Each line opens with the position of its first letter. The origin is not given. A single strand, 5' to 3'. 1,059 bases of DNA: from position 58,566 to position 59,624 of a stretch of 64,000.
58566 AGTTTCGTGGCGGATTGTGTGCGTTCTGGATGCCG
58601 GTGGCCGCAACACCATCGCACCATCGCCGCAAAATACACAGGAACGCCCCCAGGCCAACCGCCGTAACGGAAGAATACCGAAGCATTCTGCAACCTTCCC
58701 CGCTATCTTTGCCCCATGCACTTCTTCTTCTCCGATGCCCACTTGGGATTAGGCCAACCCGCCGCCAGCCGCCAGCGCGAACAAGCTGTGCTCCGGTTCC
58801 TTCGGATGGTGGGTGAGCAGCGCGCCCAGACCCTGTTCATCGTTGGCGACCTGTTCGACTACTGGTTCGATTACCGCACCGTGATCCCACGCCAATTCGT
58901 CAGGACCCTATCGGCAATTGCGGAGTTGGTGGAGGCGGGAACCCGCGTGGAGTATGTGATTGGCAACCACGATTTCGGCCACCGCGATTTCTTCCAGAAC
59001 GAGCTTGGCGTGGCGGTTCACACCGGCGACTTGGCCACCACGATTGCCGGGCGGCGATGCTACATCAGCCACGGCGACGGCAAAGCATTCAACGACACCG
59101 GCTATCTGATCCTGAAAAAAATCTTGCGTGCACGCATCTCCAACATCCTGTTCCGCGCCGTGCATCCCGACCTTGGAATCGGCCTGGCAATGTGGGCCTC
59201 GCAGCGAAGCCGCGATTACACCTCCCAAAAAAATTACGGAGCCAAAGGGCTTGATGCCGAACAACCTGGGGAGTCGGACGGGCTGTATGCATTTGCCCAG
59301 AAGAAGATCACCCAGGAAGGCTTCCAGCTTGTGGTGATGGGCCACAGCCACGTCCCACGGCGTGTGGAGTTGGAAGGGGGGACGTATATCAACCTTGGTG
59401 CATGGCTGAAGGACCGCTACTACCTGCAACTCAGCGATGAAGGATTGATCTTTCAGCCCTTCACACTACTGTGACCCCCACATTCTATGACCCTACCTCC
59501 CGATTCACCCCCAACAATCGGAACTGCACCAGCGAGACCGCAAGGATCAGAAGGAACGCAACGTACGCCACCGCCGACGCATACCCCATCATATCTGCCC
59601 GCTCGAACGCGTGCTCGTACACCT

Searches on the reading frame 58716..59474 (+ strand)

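Call 75: search_protein_families(library=pfam, proteins=[window:58716-59474:+], max_evalue=0.01)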
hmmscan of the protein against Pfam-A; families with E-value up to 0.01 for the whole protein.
window:58716-59474:+ (252 aa): 2 families
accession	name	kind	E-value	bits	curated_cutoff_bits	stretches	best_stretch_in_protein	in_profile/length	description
PF12850.12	Metallophos_2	-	8.2e-08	32.8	27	1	4-123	5-92/154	Calcineurin-like phosphoesterase superfamily domain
PF00149.33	Metallophos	-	1.2e-07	32.8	21.5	1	4-214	5-191/191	Calcineurin-like phosphoesterase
